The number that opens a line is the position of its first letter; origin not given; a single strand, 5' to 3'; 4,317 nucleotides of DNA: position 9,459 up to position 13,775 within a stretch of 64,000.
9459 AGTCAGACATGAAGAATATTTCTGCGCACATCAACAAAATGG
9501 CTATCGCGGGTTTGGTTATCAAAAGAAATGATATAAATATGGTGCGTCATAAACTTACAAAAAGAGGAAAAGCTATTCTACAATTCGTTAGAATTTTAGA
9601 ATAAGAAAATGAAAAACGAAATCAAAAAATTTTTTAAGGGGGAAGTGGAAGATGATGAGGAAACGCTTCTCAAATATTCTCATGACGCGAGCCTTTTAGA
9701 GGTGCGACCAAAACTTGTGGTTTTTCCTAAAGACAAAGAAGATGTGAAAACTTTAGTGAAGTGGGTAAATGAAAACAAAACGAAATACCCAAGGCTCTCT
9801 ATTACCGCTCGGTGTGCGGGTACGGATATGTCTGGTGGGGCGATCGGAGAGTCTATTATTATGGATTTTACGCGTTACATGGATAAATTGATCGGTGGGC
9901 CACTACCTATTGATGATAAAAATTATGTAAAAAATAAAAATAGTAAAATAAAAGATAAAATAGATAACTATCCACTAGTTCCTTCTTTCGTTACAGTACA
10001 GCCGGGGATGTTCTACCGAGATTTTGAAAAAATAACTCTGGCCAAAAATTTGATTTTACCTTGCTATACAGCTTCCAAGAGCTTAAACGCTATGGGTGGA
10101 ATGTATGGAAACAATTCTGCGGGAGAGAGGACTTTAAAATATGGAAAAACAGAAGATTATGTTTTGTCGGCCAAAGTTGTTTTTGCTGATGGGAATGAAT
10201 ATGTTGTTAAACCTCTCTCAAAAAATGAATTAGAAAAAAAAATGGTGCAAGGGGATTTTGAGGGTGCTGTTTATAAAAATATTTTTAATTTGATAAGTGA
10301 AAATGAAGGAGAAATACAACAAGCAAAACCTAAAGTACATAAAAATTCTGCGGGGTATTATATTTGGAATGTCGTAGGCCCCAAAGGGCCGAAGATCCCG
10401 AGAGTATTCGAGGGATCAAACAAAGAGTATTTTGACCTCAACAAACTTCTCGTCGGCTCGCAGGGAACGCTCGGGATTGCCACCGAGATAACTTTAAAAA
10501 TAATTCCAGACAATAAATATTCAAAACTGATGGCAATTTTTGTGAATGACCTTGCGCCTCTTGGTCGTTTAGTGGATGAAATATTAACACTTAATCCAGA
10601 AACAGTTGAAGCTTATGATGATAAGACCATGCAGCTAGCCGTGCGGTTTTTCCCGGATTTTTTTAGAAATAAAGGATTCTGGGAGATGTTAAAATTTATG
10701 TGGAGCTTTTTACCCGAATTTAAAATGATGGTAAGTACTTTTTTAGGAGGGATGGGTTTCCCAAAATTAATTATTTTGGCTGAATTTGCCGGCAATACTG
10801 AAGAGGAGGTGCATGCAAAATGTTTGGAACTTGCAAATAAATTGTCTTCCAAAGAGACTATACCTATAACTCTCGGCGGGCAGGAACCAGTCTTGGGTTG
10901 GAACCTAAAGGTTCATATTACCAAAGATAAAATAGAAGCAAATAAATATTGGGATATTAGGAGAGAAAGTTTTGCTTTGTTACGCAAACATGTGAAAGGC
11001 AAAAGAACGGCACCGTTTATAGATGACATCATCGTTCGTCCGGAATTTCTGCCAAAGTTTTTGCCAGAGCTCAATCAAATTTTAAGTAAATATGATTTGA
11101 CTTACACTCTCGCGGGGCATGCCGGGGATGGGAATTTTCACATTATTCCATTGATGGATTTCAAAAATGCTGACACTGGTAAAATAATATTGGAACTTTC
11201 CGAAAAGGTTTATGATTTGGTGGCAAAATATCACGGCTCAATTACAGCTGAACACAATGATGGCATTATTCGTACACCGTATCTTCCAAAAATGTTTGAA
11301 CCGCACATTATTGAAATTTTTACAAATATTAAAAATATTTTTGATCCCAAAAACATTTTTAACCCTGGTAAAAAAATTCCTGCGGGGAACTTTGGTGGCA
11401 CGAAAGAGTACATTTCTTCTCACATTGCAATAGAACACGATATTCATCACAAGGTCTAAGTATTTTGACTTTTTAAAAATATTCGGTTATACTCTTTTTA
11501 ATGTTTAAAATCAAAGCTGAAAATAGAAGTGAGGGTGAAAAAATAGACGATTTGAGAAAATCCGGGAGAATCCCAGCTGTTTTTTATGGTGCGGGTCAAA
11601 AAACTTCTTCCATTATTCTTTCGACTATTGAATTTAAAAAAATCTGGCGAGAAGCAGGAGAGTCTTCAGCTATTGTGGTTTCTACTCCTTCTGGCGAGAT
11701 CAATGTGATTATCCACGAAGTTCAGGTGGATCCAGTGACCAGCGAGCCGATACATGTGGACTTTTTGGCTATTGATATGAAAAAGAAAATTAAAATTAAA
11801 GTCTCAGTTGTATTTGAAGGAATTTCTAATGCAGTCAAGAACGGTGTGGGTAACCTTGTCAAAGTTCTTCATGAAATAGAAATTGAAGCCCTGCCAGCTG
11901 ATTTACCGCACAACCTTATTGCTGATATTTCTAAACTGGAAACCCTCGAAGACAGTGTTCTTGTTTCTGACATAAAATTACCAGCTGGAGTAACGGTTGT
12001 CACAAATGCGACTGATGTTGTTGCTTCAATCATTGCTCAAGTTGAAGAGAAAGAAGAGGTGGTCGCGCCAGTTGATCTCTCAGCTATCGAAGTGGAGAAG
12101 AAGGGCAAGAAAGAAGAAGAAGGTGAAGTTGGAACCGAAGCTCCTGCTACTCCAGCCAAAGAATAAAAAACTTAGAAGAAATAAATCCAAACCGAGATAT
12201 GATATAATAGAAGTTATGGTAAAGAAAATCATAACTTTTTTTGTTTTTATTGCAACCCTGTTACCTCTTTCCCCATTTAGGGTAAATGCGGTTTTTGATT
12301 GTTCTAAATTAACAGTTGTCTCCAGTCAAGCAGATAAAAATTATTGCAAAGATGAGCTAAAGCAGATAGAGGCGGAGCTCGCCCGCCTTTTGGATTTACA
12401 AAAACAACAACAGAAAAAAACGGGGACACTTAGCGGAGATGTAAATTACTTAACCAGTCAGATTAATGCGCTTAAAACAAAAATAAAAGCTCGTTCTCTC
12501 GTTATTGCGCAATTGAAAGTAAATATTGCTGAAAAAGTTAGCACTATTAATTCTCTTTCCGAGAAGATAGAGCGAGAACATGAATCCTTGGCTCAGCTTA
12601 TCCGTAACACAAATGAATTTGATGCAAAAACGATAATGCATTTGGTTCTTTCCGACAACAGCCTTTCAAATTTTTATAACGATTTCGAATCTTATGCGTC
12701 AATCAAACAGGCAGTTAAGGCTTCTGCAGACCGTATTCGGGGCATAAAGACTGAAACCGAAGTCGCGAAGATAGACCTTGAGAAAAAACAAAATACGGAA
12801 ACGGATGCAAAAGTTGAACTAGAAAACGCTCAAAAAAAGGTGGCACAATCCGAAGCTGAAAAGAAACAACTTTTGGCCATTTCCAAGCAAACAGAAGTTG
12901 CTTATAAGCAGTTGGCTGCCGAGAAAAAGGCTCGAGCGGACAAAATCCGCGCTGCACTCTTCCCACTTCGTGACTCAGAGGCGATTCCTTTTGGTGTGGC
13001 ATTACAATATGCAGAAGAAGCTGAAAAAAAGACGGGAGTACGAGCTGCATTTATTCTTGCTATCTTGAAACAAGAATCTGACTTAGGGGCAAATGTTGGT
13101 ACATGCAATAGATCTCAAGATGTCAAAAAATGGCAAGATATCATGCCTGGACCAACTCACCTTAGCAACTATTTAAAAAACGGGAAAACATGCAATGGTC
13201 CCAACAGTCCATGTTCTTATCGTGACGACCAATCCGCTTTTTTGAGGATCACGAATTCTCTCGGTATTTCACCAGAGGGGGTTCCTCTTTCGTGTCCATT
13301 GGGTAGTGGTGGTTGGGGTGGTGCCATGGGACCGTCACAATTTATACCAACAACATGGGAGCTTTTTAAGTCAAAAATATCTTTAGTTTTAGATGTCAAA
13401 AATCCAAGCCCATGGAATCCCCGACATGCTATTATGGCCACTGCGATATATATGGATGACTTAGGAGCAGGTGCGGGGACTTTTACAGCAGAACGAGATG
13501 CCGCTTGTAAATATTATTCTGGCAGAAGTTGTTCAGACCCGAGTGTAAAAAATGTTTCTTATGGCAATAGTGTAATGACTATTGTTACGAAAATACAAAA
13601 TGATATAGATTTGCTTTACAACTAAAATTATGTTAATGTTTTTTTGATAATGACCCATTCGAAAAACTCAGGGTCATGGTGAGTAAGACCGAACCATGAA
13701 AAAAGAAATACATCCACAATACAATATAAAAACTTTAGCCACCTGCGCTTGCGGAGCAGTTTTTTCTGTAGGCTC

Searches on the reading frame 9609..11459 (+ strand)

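Call 70: search_protein_families(library=pfam, proteins=[window:9609-11459:+], max_evalue=0.00001)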
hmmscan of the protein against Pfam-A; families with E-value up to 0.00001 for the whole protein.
window:9609-11459:+ (616 aa): 2 families
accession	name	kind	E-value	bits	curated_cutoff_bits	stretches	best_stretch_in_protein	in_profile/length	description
PF02913.24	FAD-oxidase_C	-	7e-44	150.8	21.2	1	304-588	4-247/248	FAD linked oxidases, C-terminal domain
PF01565.28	FAD_binding_4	-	4.9e-20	72.1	26.4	2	127-196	65-134/139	FAD binding domain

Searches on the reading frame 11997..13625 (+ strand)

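Call 70: search_protein_families(library=pfam, proteins=[window:11997-13625:+], max_evalue=0.00001)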
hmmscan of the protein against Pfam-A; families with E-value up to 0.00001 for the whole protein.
window:11997-13625:+ (542 aa): 1 family
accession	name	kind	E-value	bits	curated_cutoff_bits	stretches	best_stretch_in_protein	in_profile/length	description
PF13406.11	SLT_2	-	5.3e-07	29.6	24.3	1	338-455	76-167/292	Transglycosylase SLT domain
